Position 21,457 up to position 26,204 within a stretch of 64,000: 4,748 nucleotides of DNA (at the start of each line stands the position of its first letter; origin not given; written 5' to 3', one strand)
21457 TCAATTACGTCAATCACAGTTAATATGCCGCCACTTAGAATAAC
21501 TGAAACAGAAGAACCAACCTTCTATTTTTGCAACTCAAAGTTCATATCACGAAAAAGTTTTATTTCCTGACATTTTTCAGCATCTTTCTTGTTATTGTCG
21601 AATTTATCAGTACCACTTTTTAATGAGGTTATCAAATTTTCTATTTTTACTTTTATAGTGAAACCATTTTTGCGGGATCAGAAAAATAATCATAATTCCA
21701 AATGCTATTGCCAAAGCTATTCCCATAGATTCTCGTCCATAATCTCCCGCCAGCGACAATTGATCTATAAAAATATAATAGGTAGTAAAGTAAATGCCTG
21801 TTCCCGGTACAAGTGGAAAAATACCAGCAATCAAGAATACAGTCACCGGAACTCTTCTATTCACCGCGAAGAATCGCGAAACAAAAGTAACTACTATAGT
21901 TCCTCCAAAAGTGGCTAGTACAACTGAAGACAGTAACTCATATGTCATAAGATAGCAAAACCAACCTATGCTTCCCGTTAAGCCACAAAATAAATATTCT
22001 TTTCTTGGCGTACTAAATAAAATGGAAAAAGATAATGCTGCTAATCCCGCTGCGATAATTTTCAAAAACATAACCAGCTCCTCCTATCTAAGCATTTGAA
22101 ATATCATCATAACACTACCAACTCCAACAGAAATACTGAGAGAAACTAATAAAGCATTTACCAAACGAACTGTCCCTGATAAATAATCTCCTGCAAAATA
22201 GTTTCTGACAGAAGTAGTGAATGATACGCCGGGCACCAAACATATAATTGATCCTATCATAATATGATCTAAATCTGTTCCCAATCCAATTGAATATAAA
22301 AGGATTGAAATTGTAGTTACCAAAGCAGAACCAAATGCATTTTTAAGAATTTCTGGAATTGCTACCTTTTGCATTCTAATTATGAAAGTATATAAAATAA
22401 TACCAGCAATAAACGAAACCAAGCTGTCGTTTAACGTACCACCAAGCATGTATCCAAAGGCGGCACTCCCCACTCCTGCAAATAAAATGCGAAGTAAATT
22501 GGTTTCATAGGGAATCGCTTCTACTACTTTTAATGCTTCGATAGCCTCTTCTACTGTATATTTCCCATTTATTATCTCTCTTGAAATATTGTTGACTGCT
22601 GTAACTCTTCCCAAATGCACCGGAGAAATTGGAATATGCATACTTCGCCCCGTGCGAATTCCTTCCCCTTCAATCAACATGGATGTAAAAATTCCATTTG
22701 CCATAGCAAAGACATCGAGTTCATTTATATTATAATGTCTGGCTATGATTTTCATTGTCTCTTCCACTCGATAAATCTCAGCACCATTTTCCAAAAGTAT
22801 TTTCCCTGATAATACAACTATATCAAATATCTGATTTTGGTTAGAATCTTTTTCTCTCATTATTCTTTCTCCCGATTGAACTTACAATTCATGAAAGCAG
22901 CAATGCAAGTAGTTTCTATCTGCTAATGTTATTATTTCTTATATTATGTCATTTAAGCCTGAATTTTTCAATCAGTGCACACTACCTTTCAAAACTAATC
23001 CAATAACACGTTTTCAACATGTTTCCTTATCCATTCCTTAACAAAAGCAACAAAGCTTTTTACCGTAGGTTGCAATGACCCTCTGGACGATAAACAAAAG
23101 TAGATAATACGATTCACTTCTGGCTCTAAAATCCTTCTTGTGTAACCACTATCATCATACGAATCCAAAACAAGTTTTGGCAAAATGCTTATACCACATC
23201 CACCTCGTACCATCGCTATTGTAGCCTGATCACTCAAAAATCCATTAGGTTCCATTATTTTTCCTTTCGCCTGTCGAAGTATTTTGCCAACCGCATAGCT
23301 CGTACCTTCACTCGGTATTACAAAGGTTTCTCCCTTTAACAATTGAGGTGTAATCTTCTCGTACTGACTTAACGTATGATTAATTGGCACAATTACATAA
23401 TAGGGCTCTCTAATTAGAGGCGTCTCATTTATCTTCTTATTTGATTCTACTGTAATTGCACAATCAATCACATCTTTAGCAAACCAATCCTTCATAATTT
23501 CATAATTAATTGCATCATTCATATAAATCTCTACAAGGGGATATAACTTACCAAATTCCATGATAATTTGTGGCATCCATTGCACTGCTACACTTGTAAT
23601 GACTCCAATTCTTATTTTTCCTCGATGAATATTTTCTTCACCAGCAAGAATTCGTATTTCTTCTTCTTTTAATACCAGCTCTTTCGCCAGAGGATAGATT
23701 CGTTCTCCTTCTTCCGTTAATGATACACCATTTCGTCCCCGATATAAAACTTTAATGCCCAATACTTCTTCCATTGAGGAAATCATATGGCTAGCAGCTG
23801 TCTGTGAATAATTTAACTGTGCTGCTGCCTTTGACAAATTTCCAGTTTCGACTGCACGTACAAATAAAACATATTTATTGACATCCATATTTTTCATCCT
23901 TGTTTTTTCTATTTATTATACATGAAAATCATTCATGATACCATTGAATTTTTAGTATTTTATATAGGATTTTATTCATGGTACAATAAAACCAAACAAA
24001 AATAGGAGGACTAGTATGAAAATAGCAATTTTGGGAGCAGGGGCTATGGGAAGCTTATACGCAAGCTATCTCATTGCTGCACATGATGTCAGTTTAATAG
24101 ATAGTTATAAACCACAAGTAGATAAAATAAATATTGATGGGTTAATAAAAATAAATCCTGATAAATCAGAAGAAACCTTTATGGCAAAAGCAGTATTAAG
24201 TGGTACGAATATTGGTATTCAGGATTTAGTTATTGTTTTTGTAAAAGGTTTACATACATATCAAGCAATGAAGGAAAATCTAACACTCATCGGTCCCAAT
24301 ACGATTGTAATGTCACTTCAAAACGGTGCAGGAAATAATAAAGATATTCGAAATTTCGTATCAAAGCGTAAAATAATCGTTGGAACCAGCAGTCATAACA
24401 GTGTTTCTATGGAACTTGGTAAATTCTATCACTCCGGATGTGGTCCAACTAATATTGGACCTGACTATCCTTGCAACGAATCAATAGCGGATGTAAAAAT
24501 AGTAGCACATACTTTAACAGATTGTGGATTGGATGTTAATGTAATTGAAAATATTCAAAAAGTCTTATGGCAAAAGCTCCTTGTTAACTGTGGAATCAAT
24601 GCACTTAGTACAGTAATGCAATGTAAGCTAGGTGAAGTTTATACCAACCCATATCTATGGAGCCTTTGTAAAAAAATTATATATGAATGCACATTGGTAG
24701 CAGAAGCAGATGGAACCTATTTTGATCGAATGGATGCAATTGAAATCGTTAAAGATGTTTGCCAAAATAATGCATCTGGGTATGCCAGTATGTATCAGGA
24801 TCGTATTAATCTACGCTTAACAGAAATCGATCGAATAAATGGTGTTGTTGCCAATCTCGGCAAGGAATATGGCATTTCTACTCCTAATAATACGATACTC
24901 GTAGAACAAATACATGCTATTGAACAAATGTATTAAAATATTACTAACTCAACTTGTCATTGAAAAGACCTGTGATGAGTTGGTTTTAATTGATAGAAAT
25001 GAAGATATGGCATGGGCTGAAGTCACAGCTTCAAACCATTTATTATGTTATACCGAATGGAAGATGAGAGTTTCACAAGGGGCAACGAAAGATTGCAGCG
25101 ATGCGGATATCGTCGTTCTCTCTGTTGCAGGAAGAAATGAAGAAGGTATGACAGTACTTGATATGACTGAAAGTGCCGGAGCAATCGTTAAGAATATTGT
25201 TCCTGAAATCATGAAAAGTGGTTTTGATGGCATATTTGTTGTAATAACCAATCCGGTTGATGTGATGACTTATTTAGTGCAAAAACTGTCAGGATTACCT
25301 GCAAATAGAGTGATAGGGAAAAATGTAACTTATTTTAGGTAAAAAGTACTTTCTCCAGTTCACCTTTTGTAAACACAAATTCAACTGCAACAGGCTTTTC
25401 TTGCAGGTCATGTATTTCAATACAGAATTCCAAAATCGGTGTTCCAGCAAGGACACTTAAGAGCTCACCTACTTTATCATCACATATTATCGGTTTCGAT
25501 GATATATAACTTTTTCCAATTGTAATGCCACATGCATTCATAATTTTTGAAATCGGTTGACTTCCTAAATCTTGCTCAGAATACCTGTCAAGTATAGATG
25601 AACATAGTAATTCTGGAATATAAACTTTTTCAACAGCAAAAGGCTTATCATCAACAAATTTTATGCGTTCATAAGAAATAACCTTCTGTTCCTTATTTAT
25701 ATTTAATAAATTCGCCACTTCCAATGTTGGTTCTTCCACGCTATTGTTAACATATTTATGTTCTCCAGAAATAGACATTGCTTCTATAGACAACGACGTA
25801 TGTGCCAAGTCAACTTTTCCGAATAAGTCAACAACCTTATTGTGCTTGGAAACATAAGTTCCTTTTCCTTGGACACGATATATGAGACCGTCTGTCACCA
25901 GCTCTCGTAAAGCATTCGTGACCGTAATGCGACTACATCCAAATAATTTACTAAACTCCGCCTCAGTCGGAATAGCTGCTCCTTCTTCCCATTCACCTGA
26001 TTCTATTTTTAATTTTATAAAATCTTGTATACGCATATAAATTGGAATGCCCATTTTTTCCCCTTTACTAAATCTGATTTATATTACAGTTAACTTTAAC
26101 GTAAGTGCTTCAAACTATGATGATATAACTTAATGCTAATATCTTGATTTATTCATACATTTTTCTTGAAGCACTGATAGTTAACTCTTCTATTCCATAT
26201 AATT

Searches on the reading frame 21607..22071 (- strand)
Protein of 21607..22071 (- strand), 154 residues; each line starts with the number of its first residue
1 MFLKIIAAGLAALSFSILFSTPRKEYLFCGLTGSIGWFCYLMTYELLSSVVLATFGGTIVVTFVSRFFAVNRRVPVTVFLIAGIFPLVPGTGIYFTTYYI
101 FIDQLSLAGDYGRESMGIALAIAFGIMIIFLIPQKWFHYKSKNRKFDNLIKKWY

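Call 14: search_protein_families(library=pfam, proteins=[window:21607-22071:-])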
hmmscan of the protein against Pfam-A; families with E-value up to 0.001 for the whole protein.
window:21607-22071:- (154 aa): 2 families
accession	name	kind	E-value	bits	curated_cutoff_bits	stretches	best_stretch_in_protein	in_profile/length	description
PF12821.13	ThrE_2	-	2.1e-34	119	27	1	5-130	2-127/129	Threonine/Serine exporter, ThrE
PF06738.18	ThrE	-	1.8e-06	28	26.3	1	2-130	109-238/241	Putative threonine/serine exporter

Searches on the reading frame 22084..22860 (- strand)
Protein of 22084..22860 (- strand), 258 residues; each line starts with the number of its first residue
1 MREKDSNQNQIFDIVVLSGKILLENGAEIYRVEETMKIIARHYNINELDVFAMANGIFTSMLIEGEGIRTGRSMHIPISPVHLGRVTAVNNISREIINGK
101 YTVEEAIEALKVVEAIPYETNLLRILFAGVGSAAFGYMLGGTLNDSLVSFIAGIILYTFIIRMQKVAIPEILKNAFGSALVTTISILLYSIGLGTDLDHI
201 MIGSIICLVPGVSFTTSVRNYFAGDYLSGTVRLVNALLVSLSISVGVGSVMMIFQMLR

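Call 14: search_protein_families(library=pfam, proteins=[window:22084-22860:-])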
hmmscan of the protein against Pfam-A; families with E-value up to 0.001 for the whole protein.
window:22084-22860:- (258 aa): 2 families
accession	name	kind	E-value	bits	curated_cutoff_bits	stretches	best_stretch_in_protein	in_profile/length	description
PF06738.18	ThrE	-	6.4e-63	212.9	26.3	1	13-253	1-240/241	Putative threonine/serine exporter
PF12821.13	ThrE_2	-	1.8e-07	31.9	27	1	125-251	2-127/129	Threonine/Serine exporter, ThrE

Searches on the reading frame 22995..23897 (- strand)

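Call 14: search_protein_families(library=pfam, proteins=[window:22995-23897:-])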
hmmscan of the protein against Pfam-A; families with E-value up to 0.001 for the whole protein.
window:22995-23897:- (300 aa): 2 families
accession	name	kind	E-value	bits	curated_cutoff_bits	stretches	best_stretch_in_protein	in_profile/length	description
PF03466.25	LysR_substrate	-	9.5e-28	97.4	28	1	92-289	5-207/209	LysR substrate binding domain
PF00126.33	HTH_1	-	1.8e-16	60.3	26.6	1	9-65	4-60/60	Bacterial regulatory helix-turn-helix protein, lysR family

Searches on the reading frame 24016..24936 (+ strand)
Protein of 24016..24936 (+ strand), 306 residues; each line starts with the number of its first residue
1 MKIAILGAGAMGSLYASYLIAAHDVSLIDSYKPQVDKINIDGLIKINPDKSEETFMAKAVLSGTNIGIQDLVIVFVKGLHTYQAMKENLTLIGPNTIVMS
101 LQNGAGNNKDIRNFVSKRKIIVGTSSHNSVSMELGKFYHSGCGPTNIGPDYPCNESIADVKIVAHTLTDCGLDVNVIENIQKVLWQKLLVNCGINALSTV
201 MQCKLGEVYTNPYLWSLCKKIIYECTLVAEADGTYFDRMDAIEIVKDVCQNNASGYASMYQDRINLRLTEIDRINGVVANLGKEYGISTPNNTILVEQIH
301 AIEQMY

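Call 14: search_protein_families(library=pfam, proteins=[window:24016-24936:+])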
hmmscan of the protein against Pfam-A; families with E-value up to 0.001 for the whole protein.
window:24016-24936:+ (306 aa): 2 families
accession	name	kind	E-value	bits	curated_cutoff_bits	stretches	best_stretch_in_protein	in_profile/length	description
PF08546.17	ApbA_C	-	4.3e-34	118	22.7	1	179-303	1-125/125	Ketopantoate reductase PanE/ApbA C terminal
PF02558.23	ApbA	-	1.5e-31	109.5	22.2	1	3-149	1-147/150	Ketopantoate reductase PanE/ApbA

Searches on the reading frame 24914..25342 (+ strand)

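Call 14: search_protein_families(library=pfam, proteins=[window:24914-25342:+])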
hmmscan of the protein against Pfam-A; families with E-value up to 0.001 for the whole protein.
window:24914-25342:+ (142 aa): 1 family
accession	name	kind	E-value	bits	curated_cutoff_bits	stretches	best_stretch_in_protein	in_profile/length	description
PF00056.29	Ldh_1_N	-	1.1e-26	94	27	1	10-135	16-141/141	lactate/malate dehydrogenase, NAD binding domain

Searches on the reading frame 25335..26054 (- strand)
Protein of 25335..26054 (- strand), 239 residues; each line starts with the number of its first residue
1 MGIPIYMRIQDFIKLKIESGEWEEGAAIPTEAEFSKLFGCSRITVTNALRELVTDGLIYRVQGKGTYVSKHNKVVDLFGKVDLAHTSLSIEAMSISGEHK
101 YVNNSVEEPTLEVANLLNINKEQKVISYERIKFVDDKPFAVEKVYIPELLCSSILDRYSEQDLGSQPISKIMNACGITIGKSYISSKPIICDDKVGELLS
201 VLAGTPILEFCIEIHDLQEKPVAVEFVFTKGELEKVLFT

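Call 14: search_protein_families(library=pfam, proteins=[window:25335-26054:-])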
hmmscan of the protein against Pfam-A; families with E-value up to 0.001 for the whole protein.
window:25335-26054:- (239 aa): 3 families
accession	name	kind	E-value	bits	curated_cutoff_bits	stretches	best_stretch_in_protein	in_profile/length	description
PF00392.27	GntR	-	1.1e-15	57.5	27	1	6-68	2-64/64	Bacterial regulatory proteins, gntR family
PF07702.18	UTRA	-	2.6e-14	53.7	23.8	1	100-224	9-130/141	UTRA domain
PF13545.12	HTH_Crp_2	-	0.00072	19.9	27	0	30-64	24-57/70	Crp-like helix-turn-helix domain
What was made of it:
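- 25335..26054 (-): GntR/HutC-family regulator (winged HTH plus UTRA domain), the candidate repressor that binds the array. Pfam GntR and UTRA domains (call 14).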

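Call 46: search_protein_families(library=ncbifam, proteins=[window:25335-26054:-], max_evalue=0.001)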
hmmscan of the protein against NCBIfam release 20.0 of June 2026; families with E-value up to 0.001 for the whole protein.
window:25335-26054:- (239 aa): 21 families
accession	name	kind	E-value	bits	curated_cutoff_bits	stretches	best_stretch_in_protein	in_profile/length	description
TIGR02018.2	his_ut_repres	equivalog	4e-29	101.6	220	1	6-209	1-196/226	histidine utilization transcriptional repressor HutC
NF007292.0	PRK09764.1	equivalog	2.6e-24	85.7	281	1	4-209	5-203/240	GntR family transcriptional regulator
NF041547.1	GntR_LSA1692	equivalog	8.2e-24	84.5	275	1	5-221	2-211/233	GntR family transcriptional regulator, LSA1692 subfamily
NF008491.0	PRK11402.1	subfamily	3.5e-22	79.1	269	1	4-155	11-158/243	GntR family transcriptional regulator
TIGR02325.1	C_P_lyase_phnF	equivalog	8.5e-21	74.6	156.8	1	2-231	6-229/238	phosphonate metabolism transcriptional regulator PhnF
TIGR03337.1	phnR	equivalog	2.2e-16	60.2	296.75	1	6-209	3-199/231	phosphonate utilization transcriptional regulator PhnR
TIGR02404.1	trehalos_R_Bsub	equivalog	3.2e-16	59.7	211.95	1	8-150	4-145/233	trehalose operon repressor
NF011575.0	PRK14999.1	equivalog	9.9e-16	57.8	424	1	3-146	11-151/241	histidine utilization repressor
NF052282.1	PLP_TF_PdxR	equivalog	3.1e-13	49.6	320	1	4-73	1-70/448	MocR-like pyridoxine biosynthesis transcription factor PdxR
NF052441.1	TransRegRv0792c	equivalog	1.8e-11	43.8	400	1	4-224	16-230/260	Rv0792c family HTH-type transcriptional regulator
NF047563.1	modulin_PmtR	equivalog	2.7e-10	40.3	200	1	3-75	11-83/125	PSM export ABC transporter transcriptional regulator PmtR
NF052290.2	MocR_like_YczR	exception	1.4e-08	33.9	487.4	1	4-73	19-88/458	MocR-like transcription factor YczR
NF052286.1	ecto_TF_EhuR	exception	7.9e-08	31.3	480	1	4-73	11-80/458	MocR-like ectoine utilization transcription factor EhuR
NF007741.0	PRK10421.1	equivalog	7.4e-07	28.8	311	1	11-72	14-75/262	transcriptional regulator LldR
NF007001.0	PRK09464.1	equivalog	2.1e-06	27.6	330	1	16-71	22-77/254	pyruvate dehydrogenase complex transcriptional repressor PdhR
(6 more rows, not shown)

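Call 47: search_solved_structures(query=window:25335-26054:-, max_evalue=1e-8)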
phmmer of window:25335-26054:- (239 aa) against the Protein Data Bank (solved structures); distinct sequences matched with E-value up to 1e-8: 8.
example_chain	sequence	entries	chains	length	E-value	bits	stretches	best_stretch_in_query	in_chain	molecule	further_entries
2wv0_A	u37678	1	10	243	7e-21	77.9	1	3-208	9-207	HTH-TYPE TRANSCRIPTIONAL REPRESSOR YVOA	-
4u0v_A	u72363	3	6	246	7.3e-21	77.8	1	3-208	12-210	HTH-type transcriptional repressor YvoA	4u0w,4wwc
4u0y_A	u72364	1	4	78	1.2e-14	57.5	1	3-69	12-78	HTH-type transcriptional repressor YvoA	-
2ra5_A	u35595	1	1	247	5.8e-13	52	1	3-209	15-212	Putative transcriptional regulator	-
3bwg_A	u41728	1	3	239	2.7e-10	43.2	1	6-209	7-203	Uncharacterized HTH-type transcriptional regulator yydK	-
9i0v_A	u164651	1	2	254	9.9e-10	41.4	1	22-146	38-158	HTH-type transcriptional repressor DasR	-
4zs8_A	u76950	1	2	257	1e-09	41.3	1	22-146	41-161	HTH-type transcriptional repressor DasR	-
4egy_A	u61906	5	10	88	7.6e-09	38.5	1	3-68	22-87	Arabinose metabolism transcriptional repressor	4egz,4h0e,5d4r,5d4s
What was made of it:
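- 25335..26054 (-): The closest solved structure is NagR/YvoA (call 47).
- Closest known: GntR/HutC-subfamily repressor operators. Same: NagR/YvoA is the closest solved homologue of the window's regulator (call 47).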
